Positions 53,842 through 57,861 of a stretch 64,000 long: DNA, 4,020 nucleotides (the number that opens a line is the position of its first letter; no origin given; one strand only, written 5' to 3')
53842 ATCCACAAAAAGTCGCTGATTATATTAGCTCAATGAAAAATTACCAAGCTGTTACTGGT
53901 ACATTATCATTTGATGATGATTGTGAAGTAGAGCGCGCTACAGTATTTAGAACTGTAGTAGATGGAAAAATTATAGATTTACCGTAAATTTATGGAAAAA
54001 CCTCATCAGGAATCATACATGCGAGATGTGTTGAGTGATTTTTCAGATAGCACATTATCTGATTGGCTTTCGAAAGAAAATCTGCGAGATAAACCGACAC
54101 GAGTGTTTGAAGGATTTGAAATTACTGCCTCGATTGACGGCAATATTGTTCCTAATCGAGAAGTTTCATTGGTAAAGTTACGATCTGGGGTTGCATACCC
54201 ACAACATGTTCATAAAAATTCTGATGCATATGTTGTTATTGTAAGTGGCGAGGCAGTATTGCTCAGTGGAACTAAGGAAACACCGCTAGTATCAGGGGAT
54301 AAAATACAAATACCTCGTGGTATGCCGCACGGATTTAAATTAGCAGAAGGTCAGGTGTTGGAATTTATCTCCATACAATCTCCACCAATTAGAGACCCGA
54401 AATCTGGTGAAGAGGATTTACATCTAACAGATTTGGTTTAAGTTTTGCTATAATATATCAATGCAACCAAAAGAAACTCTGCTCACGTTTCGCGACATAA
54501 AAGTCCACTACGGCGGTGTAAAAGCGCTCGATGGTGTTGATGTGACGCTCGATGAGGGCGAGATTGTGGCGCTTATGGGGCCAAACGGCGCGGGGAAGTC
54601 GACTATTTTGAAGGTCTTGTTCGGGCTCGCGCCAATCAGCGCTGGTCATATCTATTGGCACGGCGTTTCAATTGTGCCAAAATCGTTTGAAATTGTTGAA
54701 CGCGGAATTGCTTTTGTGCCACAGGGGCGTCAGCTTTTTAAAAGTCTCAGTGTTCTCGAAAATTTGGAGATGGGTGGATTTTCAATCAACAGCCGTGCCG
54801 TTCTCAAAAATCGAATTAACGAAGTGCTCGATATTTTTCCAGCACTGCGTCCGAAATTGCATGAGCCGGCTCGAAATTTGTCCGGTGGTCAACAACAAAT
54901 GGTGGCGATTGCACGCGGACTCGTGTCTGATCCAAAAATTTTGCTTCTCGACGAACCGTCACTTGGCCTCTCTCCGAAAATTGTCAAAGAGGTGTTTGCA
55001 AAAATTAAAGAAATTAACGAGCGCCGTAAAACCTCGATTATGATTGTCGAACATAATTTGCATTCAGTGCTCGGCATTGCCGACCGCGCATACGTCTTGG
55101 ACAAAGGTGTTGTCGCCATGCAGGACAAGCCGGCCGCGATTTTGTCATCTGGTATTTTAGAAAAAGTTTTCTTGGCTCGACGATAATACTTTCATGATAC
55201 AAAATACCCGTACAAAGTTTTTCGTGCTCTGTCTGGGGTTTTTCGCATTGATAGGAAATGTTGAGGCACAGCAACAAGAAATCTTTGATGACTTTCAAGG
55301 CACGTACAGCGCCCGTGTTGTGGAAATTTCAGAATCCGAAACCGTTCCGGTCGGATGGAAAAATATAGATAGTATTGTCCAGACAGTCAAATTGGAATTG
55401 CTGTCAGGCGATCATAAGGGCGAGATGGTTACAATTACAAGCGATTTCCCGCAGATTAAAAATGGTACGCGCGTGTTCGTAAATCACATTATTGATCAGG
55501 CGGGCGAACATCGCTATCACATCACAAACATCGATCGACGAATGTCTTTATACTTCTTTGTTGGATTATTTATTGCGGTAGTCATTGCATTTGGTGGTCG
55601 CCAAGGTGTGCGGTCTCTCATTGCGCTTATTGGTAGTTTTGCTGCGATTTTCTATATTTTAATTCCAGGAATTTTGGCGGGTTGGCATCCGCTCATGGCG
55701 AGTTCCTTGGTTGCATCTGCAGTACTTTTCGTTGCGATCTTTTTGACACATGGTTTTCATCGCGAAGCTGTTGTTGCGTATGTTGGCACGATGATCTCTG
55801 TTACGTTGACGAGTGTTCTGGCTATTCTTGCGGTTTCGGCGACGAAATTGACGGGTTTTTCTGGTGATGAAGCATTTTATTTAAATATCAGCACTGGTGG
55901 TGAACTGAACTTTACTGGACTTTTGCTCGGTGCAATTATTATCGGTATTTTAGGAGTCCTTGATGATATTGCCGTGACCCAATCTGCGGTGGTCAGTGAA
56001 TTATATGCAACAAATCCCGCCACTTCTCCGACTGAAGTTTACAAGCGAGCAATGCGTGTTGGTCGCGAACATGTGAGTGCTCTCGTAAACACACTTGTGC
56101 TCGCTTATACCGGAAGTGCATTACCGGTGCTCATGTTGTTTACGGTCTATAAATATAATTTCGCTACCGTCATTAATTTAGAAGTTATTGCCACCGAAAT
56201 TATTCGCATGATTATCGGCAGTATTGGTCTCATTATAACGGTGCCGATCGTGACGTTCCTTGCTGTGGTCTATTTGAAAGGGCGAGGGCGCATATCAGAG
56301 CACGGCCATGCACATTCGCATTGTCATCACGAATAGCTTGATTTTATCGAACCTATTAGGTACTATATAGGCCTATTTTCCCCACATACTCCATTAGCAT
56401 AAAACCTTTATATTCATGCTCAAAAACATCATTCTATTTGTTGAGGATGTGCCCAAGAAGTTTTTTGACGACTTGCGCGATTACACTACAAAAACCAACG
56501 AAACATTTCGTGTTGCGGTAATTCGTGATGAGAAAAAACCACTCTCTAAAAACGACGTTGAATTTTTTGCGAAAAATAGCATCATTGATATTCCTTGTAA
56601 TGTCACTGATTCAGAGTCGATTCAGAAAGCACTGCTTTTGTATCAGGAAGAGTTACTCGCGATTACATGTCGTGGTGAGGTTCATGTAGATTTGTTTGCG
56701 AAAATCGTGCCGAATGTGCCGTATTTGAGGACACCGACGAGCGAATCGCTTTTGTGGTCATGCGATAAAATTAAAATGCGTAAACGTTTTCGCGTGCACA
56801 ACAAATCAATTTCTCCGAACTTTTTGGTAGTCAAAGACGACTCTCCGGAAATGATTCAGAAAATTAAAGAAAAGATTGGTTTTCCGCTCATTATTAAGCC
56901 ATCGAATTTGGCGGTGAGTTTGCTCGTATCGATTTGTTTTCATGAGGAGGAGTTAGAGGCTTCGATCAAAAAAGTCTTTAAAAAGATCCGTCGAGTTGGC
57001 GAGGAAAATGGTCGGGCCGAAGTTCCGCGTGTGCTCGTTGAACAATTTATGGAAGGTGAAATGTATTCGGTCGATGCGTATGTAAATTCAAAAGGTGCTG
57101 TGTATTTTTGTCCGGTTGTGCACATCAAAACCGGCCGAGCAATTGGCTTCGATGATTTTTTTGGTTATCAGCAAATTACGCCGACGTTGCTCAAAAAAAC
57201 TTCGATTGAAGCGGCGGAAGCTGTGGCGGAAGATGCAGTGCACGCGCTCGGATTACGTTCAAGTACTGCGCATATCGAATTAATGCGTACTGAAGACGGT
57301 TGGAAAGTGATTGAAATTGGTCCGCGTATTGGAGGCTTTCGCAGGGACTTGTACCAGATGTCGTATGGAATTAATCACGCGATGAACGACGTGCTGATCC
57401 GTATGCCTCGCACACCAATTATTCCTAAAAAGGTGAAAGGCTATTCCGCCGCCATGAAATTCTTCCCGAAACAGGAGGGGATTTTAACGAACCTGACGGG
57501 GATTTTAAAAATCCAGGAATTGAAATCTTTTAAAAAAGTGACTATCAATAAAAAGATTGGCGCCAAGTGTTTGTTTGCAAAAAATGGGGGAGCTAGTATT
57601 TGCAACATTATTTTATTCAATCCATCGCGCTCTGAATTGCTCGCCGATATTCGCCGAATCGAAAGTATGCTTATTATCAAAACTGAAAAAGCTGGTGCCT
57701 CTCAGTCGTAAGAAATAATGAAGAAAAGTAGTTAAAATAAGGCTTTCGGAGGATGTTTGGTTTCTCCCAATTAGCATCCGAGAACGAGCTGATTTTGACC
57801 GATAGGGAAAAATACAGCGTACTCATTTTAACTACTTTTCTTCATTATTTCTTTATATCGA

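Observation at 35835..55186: One HAAT (liv-type) ABC transporter 'exploded' over 19 kb, with 7 paralogous binding proteins each wired to its own TrmB-family regulator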

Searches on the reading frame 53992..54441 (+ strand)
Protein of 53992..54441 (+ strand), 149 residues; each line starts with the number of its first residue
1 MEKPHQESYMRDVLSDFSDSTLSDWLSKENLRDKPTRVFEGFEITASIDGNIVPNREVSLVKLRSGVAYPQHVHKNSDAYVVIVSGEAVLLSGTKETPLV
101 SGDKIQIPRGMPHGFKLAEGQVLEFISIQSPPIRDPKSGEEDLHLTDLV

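Call 6: search_protein_families(library=pfam, proteins=[window:53992-54441:+], max_evalue=0.01)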
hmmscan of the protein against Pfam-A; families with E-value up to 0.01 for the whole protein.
window:53992-54441:+ (149 aa): 3 families
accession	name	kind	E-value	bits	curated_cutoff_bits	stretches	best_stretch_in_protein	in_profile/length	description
PF07883.17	Cupin_2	-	1.2e-09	38.1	27.2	1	61-128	3-69/70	Cupin domain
PF16867.11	DMSP_lyase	-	0.0023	18.1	27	1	63-116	102-154/162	Dimethlysulfonioproprionate lyase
PF21621.3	MPI_cupin_dom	-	0.0093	16.4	27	0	73-111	24-63/79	Mannose-6-phosphate isomerase, cupin domain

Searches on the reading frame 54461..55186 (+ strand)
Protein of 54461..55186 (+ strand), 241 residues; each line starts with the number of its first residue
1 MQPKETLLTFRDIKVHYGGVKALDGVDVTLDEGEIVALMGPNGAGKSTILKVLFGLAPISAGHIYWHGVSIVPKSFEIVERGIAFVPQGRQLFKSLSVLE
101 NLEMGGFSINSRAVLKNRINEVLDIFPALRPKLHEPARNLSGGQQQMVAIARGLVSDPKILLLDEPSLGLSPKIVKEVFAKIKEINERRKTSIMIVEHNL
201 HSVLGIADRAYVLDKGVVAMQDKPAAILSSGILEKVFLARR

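Call 6: search_protein_families(library=pfam, proteins=[window:54461-55186:+], max_evalue=0.01)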
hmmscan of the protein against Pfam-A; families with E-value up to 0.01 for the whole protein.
window:54461-55186:+ (241 aa): 8 families
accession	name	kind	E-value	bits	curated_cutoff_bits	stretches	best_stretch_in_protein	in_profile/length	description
PF00005.33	ABC_tran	-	2.5e-33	116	25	1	23-167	1-136/137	ABC transporter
PF13304.12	AAA_21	-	2.4e-11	44.7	27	2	135-182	233-283/304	AAA domain, putative AbiEii toxin, Type IV TA system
PF02463.25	SMC_N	-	2.2e-05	24.4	40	0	20-56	10-48/220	RecF/RecN/SMC N terminal domain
PF13555.12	AAA_29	-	0.0003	20.9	27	1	23-50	12-39/61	P-loop containing region of AAA domain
PF13175.12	AAA_15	-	0.00042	20.5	32.1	0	26-53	17-43/374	AAA ATPase domain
PF13476.12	AAA_23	-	0.00043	21.4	27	1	14-53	1-39/201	AAA domain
PF03193.22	RsgA_GTPase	-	0.0064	16.8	30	0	25-58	99-131/174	RsgA GTPase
PF13401.12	AAA_22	-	0.0085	16.8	27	0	33-181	5-103/130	AAA domain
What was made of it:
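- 54461..55186 (+): livF-type ATPase. ABC_tran E 3e-33 (call 6).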

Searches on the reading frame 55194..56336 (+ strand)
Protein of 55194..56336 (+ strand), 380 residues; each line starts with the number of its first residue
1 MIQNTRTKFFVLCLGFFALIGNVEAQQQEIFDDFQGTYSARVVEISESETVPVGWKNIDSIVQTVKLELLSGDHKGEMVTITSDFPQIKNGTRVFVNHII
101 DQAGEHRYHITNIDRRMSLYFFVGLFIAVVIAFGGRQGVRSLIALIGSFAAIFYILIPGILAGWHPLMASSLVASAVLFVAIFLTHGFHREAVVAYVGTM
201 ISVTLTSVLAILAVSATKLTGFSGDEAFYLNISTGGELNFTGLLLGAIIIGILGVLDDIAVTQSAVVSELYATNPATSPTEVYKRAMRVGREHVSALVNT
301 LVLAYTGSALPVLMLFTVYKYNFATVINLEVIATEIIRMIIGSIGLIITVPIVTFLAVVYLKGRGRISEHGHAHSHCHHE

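Call 6: search_protein_families(library=pfam, proteins=[window:55194-56336:+], max_evalue=0.01)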
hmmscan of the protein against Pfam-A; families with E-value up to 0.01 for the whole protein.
window:55194-56336:+ (380 aa): 1 family
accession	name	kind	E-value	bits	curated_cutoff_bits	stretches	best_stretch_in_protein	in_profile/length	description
PF07907.16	YibE_F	-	1.7e-69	234.5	27.2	1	119-358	1-240/241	YibE/F-like protein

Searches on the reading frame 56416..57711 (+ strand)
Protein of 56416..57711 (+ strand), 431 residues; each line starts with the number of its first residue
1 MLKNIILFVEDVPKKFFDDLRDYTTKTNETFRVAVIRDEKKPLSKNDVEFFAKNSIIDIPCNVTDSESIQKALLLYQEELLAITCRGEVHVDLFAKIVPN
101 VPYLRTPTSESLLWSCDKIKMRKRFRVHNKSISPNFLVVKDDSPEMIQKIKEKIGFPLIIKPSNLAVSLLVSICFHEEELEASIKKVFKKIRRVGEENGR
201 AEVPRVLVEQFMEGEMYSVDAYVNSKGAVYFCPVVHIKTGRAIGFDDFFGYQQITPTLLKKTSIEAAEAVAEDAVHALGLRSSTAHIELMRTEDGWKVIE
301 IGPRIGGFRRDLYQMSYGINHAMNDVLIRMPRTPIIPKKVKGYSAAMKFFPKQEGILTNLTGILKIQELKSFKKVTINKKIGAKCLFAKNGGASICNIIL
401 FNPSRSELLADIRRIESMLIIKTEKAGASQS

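Call 68: search_protein_families(library=pfam, proteins=[window:56416-57711:+], max_evalue=0.01)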
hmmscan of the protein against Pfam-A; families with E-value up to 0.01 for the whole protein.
window:56416-57711:+ (431 aa): 6 families
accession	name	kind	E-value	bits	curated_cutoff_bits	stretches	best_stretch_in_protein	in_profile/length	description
PF13535.11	ATP-grasp_4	-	1.4e-22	80.5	27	1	154-308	1-156/160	ATP-grasp domain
PF07478.18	Dala_Dala_lig_C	-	1.6e-07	31.5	24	1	142-295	23-165/204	D-ala D-ala ligase C-terminus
PF02655.19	ATP-grasp_3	-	2.3e-07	31.4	23.2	1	151-307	27-159/160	ATP-grasp domain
PF18603.7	LAL_C2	-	4.1e-05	24.2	29.4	1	349-423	3-77/78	L-amino acid ligase C-terminal domain 2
PF01071.24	GARS_A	-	4.4e-05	23.8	27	1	143-233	25-110/194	Phosphoribosylglycinamide synthetase, ATP-grasp (A) domain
PF02222.28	ATP-grasp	-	0.00027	21.1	27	1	133-304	10-162/179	ATP-grasp domain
